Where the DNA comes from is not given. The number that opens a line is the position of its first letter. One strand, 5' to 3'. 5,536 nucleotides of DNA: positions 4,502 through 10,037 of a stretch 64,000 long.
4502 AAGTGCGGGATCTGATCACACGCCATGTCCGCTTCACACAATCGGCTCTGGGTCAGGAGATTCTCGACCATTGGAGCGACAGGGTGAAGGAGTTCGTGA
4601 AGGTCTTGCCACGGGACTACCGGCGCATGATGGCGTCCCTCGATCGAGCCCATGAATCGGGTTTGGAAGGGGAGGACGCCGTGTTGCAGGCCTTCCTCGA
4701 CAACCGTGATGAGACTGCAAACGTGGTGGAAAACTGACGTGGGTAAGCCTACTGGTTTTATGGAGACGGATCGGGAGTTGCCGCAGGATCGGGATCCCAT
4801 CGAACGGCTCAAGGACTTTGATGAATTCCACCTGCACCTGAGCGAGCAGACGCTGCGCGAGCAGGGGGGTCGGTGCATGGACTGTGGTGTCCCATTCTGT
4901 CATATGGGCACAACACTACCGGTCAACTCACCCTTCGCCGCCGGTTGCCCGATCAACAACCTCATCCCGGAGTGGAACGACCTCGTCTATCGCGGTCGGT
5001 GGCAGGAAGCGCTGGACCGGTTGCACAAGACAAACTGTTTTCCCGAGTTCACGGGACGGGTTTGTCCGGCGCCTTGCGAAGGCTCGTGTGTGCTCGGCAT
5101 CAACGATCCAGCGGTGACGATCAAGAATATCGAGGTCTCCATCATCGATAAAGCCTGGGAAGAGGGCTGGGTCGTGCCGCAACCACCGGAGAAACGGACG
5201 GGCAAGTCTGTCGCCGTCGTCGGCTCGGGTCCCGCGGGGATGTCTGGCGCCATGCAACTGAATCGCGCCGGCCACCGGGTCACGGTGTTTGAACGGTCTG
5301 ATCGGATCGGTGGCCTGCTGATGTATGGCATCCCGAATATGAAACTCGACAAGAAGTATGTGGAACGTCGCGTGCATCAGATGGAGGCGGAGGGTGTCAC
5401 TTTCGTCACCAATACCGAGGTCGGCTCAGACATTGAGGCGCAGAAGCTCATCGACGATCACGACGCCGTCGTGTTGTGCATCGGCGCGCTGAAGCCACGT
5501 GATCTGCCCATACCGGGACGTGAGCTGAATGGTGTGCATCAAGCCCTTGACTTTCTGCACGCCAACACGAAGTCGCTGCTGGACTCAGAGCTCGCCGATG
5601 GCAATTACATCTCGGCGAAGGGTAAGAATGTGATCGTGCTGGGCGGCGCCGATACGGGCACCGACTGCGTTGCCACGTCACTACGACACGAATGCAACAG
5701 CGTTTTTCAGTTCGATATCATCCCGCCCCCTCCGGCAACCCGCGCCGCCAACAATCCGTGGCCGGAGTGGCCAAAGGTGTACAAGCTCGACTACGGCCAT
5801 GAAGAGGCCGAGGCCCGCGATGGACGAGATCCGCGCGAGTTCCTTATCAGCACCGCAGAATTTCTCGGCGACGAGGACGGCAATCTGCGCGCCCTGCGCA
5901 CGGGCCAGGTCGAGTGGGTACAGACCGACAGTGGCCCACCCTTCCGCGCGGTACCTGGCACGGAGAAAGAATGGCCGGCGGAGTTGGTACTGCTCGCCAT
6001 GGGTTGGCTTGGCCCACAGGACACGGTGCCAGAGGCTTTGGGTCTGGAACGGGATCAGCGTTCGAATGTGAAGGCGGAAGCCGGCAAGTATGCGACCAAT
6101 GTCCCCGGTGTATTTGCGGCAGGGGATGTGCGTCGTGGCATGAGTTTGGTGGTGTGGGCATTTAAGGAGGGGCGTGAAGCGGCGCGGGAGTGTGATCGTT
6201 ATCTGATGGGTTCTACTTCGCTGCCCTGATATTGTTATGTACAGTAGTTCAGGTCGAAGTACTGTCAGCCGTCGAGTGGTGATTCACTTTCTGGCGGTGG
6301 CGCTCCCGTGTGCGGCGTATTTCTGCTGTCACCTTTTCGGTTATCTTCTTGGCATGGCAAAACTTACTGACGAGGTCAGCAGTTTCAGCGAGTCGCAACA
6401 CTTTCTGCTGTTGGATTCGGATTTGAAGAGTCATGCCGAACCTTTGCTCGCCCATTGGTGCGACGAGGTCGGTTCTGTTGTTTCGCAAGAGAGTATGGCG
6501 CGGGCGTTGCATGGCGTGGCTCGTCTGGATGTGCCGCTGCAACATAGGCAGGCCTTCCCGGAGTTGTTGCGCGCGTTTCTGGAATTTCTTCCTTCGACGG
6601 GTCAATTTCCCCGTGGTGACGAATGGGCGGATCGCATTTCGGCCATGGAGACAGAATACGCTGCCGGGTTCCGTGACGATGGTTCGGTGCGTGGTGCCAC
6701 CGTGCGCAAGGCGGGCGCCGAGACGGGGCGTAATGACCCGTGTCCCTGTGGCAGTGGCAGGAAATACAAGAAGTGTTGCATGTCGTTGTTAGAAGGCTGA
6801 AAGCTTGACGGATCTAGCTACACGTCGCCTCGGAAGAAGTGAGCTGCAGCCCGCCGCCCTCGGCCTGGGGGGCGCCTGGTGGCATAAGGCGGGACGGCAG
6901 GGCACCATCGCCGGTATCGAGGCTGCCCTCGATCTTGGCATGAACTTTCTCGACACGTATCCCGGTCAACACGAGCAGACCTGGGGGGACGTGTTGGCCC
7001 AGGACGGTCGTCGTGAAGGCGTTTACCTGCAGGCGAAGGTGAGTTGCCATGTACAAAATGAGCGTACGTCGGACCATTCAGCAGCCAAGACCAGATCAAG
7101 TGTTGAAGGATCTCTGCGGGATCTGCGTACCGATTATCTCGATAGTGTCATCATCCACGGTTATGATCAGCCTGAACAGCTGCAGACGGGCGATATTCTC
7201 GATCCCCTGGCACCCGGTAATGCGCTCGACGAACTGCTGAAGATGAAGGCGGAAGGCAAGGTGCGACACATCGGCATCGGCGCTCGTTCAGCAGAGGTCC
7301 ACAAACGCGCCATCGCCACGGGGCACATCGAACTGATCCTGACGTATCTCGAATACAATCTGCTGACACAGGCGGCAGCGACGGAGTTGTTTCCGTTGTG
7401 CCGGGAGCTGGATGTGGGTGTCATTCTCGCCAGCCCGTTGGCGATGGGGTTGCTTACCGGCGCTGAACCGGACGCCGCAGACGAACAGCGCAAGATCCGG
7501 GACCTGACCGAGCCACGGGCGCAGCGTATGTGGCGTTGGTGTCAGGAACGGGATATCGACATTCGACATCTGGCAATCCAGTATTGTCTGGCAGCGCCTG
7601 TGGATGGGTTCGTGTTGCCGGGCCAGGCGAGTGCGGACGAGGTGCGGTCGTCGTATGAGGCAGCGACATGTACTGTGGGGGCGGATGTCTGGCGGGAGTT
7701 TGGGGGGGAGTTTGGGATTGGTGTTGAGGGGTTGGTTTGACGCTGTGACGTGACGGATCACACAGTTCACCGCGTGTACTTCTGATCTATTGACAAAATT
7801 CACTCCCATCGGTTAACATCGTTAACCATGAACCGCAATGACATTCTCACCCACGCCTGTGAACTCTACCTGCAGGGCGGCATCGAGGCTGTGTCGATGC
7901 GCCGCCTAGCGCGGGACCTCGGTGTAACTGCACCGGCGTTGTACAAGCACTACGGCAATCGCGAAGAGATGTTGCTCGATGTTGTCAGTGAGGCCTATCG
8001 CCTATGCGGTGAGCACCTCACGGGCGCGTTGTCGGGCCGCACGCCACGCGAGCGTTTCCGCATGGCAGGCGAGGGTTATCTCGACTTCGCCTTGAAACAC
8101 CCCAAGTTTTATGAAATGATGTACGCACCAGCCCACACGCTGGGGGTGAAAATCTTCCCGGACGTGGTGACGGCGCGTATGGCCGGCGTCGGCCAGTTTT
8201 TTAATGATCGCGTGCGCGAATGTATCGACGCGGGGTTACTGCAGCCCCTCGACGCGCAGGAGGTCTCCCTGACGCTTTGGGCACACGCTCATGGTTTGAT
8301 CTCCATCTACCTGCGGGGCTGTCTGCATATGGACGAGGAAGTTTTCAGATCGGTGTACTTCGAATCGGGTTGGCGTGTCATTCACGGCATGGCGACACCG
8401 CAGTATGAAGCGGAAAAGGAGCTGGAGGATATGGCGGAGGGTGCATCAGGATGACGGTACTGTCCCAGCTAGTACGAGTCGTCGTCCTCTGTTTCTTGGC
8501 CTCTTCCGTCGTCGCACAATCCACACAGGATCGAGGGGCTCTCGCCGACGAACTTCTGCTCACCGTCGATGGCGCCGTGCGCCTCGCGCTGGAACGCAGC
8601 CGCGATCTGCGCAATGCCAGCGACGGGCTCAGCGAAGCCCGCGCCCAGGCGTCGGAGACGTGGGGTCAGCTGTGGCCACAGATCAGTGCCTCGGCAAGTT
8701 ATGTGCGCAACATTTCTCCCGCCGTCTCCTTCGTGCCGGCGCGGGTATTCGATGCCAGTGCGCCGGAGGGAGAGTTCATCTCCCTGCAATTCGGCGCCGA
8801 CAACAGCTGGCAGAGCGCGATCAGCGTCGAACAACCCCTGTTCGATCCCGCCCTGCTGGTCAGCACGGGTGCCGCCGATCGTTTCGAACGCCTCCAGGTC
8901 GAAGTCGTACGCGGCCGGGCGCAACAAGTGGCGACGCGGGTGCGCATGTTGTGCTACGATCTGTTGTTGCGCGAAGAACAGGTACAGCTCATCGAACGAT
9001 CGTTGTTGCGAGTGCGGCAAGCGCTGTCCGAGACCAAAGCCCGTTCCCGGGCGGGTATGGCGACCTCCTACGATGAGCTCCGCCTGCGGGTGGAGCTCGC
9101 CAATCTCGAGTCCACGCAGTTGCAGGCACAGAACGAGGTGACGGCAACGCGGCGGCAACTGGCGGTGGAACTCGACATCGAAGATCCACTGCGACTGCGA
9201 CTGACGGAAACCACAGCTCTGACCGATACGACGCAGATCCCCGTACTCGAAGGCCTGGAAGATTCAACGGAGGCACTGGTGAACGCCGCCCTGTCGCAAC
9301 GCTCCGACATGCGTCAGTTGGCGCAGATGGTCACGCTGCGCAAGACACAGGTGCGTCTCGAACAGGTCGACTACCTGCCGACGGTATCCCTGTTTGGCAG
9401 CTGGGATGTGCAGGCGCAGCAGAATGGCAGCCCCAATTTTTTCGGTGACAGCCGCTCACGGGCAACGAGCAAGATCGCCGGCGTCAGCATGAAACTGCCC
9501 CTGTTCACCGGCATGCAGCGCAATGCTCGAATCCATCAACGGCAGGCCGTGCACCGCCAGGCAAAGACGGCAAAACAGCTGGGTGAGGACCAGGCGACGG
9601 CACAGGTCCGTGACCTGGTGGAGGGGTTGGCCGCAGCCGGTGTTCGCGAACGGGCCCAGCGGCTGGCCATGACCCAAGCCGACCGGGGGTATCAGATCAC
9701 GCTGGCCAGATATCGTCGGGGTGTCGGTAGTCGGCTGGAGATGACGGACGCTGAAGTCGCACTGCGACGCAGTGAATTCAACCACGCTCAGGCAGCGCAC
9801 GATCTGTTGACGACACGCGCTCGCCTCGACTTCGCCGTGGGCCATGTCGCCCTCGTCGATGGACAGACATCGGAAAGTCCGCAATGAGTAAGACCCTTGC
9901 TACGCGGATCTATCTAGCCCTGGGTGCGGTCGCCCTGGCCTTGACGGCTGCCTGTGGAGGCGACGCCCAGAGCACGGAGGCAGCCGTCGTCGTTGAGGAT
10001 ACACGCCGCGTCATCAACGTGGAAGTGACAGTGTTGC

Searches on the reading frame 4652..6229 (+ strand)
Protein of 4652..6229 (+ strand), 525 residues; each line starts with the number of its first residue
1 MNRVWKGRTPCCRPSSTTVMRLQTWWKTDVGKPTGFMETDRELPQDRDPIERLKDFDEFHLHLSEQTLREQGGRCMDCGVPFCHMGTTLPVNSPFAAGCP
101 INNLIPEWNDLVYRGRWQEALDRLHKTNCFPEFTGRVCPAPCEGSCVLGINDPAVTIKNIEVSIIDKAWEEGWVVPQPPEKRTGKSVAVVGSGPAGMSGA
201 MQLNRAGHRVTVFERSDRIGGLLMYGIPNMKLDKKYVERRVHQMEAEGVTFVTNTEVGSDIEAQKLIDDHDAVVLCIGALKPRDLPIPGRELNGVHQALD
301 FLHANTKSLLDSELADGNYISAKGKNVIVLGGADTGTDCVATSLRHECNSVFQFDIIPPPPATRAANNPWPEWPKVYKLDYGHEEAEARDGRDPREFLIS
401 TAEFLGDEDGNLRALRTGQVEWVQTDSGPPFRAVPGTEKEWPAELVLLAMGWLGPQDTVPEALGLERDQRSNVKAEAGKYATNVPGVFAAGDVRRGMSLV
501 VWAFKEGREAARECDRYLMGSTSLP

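Call 51: search_protein_families(library=pfam, proteins=[window:4652-6229:+], max_evalue=0.0001)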
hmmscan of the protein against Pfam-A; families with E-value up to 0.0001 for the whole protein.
window:4652-6229:+ (525 aa): 10 families
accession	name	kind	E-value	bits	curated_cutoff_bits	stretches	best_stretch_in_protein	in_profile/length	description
PF07992.20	Pyr_redox_2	-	1.2e-25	90.9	26.1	2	186-346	2-164/291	Pyridine nucleotide-disulphide oxidoreductase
PF14691.11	Fer4_20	-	1.5e-20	73.5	25.8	1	53-172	2-112/113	Dihydroprymidine dehydrogenase domain II, 4Fe-4S cluster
PF01266.30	DAO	-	3.7e-10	40.3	27.9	1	187-220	2-35/353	FAD dependent oxidoreductase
PF13450.12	NAD_binding_8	-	1.1e-08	35.7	21.9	1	189-222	1-34/68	NAD(P)-binding Rossmann-like domain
PF00070.33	Pyr_redox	-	1.7e-08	35.3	22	1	186-258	1-64/82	Pyridine nucleotide-disulphide oxidoreductase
PF12831.13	FAD_oxidored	-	3.5e-07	30.3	27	1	187-231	2-46/416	FAD dependent oxidoreductase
PF01593.30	Amino_oxidase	-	6e-07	29.5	19.8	1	195-222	2-29/443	Flavin containing amine oxidoreductase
PF00890.30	FAD_binding_2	-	6.3e-07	29.4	20.4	1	187-221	2-36/414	FAD binding domain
PF13738.12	Pyr_redox_3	-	8.5e-06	25.7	30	0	181-275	161-263/305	Pyridine nucleotide-disulphide oxidoreductase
PF03486.20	HI0933_like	-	9.1e-06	25.7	50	1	186-221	2-37/244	HI0933-like protein Rossmann domain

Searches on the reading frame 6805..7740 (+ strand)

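Call 51: search_protein_families(library=pfam, proteins=[window:6805-7740:+], max_evalue=0.0001)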
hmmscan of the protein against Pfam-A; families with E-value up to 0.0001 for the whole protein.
window:6805-7740:+ (311 aa): 1 family
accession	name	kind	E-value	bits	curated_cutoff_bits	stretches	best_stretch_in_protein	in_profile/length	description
PF00248.27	Aldo_ket_red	-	3e-40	138.6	24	1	27-293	14-280/291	Aldo/keto reductase family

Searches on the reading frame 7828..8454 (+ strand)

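Call 51: search_protein_families(library=pfam, proteins=[window:7828-8454:+], max_evalue=0.0001)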
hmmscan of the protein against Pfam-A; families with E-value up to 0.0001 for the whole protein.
window:7828-8454:+ (208 aa): 2 families
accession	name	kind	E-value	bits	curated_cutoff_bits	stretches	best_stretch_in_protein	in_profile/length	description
PF13305.11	TetR_C_33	-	1.1e-13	52.1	26.8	1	79-172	3-92/103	Tetracyclin repressor-like, C-terminal domain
PF00440.29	TetR_N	-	8.6e-12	45.1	24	1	6-51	1-46/47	Bacterial regulatory proteins, tetR family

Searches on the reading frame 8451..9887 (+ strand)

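Call 51: search_protein_families(library=pfam, proteins=[window:8451-9887:+], max_evalue=0.0001)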
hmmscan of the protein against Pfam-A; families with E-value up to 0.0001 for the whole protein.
window:8451-9887:+ (478 aa): 1 family
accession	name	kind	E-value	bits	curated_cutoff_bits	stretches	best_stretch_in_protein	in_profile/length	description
PF02321.23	OEP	-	3.4e-43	148.1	22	2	274-464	2-187/187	Outer membrane efflux protein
